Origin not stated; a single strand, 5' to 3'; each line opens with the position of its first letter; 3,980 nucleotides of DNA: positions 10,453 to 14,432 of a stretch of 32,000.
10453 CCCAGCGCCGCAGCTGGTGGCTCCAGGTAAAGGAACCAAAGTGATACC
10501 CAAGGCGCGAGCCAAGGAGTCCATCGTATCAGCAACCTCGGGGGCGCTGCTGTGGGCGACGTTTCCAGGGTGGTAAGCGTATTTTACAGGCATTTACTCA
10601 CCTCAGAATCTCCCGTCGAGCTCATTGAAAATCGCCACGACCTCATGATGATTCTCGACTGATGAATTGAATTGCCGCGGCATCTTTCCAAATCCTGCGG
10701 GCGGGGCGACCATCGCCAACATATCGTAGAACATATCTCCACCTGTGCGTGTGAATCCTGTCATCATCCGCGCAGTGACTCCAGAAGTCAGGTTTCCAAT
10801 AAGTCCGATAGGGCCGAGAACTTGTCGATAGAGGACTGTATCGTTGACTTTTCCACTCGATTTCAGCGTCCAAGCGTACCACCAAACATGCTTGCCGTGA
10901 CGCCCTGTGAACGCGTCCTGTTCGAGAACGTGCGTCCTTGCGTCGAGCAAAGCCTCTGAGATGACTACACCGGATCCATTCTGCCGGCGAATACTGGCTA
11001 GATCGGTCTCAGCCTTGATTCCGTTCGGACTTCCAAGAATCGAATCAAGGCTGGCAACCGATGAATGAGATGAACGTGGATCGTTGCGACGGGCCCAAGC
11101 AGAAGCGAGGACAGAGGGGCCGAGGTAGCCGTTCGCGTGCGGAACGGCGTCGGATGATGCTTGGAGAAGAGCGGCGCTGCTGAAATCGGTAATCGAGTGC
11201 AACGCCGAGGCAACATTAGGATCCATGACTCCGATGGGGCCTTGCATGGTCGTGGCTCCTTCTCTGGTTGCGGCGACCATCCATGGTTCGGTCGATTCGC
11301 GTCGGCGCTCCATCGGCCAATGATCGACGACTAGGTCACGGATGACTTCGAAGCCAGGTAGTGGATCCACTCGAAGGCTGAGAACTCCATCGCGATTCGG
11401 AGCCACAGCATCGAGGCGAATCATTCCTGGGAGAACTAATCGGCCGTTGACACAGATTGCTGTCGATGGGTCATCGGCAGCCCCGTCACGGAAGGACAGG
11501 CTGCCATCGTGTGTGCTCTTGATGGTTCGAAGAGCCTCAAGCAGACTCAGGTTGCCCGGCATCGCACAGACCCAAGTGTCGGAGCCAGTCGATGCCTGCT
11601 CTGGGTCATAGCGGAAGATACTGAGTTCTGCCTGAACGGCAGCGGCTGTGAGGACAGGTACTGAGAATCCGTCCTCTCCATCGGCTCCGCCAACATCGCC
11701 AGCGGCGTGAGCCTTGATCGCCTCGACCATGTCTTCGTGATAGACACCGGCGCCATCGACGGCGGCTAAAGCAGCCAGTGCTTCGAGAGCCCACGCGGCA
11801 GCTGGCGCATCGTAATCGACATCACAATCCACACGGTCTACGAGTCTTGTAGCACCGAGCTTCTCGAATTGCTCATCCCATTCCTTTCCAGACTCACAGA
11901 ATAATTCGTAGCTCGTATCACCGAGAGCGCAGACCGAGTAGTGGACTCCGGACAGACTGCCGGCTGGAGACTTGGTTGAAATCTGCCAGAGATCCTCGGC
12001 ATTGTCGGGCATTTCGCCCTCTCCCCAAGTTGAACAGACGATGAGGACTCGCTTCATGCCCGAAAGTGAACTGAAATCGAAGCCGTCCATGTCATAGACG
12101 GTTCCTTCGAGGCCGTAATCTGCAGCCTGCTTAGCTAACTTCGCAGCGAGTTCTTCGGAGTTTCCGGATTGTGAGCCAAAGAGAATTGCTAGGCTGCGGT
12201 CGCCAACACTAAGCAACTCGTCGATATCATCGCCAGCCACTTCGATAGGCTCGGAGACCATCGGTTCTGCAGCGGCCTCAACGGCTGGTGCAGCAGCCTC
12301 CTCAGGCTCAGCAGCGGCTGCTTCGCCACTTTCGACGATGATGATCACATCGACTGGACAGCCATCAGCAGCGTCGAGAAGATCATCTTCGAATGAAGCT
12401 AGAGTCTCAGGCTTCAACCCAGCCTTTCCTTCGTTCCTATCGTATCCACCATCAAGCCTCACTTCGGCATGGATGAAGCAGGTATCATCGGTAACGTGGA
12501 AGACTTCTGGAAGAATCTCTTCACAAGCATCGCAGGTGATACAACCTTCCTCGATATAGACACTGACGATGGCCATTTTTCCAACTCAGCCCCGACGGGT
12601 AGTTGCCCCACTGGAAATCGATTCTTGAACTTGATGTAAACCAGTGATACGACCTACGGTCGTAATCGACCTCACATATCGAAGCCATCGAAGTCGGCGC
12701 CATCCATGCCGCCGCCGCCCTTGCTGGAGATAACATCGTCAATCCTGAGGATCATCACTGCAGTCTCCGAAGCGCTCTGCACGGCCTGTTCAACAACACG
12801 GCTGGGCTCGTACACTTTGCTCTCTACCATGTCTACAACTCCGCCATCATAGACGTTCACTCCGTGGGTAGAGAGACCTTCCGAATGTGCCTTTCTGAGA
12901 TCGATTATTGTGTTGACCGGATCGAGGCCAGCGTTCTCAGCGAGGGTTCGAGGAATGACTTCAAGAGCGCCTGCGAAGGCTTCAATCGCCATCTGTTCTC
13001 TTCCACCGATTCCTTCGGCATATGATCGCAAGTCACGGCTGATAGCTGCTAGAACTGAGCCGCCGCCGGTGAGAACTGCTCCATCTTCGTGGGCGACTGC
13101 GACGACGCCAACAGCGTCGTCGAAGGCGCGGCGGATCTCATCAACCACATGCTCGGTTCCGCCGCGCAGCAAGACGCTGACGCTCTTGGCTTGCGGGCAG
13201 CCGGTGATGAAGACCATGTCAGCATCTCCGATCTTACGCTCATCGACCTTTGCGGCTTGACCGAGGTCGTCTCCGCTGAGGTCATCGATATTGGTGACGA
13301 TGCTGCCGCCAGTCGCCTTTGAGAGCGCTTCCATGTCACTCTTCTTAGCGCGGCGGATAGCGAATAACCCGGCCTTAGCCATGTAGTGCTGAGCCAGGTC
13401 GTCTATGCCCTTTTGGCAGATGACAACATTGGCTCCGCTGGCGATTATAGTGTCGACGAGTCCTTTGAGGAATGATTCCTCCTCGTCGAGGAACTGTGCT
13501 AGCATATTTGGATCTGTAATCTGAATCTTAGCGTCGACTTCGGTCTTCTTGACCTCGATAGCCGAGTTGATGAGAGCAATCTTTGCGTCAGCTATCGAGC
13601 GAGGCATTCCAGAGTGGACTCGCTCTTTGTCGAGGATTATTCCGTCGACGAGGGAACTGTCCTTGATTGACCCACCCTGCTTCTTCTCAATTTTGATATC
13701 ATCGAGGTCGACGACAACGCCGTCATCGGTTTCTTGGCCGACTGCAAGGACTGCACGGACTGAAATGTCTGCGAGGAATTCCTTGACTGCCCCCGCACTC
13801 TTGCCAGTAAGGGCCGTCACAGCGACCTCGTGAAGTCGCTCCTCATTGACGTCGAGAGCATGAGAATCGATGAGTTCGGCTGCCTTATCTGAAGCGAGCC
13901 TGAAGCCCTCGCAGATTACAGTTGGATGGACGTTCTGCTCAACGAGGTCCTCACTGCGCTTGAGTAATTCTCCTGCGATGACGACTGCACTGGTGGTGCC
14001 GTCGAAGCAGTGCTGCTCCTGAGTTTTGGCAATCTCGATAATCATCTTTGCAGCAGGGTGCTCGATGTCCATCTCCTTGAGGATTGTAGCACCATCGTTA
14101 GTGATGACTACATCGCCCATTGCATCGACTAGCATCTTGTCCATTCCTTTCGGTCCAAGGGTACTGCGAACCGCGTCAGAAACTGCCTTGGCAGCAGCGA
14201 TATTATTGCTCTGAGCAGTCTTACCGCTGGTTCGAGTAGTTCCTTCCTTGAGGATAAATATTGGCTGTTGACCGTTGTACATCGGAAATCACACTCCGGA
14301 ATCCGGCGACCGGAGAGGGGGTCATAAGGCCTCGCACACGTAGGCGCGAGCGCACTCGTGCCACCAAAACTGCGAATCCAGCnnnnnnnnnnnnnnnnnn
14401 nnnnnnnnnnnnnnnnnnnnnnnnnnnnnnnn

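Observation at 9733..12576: Operon pairing a ferredoxin-flavodoxin-SdhB-like fusion with an HdrB/SdhE-like protein, both stripped of their Fe-S cysteine ligands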

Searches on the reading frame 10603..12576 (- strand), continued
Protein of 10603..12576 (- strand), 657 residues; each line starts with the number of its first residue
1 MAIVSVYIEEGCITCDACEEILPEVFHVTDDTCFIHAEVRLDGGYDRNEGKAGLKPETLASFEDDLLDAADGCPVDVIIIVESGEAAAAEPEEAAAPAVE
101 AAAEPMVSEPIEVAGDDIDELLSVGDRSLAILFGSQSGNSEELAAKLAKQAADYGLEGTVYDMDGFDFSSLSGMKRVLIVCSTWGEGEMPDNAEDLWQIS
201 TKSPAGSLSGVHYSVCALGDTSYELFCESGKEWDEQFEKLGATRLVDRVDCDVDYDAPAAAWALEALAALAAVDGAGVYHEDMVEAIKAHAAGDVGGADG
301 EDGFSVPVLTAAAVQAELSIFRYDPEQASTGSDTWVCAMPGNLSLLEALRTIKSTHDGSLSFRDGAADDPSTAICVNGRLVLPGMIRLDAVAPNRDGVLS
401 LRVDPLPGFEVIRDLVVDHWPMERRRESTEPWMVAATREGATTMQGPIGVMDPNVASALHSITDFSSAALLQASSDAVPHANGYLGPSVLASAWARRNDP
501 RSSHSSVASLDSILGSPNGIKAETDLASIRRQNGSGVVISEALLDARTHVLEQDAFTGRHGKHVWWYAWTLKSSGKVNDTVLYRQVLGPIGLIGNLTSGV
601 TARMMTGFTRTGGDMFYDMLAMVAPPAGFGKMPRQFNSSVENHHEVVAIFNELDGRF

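Call 65: predict_structure(alignment_id=A5)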
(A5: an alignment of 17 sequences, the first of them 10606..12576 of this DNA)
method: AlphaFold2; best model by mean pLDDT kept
length: 657 residues; sequences in the alignment: 17
mean_pLDDT: 44.0   pTM: 0.36
mean pLDDT of the five models: 44.0, 42.3, 42.1, 41.4, 40.4
residues with pLDDT >= 90: 39; 70-90: 106; 50-70: 19; < 50: 493
segments of 3 or more residues with pLDDT < 50: 1-115, 185-191, 221-227, 294-657
pLDDT, mean of each block of 10 residues (from residue 1): 25 27 29 28 29 38 40 33 28 30 31 56 81 73 87 89 83 89 50 71 87 82 46 83 89 75 91 87 85 42 26 40 43 40 43 39 34 41 31 25 26 22 23 24 30 34 26 24 31 42 42 35 25 28 29 29 23 24 26 29 28 31 27 27 34 29
secondary structure, 60 per line:
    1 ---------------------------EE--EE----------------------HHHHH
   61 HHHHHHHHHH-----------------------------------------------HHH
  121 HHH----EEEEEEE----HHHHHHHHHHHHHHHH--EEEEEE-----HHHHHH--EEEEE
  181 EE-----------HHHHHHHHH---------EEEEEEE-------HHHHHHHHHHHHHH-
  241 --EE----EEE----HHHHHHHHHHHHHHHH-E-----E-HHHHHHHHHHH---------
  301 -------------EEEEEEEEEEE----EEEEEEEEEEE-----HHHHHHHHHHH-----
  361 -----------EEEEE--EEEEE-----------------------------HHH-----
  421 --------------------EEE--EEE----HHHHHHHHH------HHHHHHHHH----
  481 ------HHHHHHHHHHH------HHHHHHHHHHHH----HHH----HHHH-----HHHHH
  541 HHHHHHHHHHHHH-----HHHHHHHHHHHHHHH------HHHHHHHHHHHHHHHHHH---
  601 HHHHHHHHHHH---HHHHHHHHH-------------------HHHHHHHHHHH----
elements in order: H56-70 H118-123 E128-134 H139-154 E157-162 H168-173 E176-182 H194-202 E212-218 H226-239 E249-251 H256-271 H281-291 E314-324 E329-339 H345-355 E372-376 E379-383 E441-443 E446-448 H453-461 H468-476 H487-497 H504-515 H527-530 H536-553 H559-573 H580-597 H601-611 H615-623 H643-653

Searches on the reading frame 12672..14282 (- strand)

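Call 9: search_protein_families(library=pfam, proteins=[window:12672-14282:-], max_evalue=0.001)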
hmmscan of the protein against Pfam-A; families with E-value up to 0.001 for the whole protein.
window:12672-14282:- (536 aa): 1 family
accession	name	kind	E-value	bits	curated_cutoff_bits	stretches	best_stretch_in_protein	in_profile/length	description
PF00118.29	Cpn60_TCP1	-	7.2e-178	592.7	34.3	1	34-521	1-489/490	TCP-1/cpn60 chaperonin family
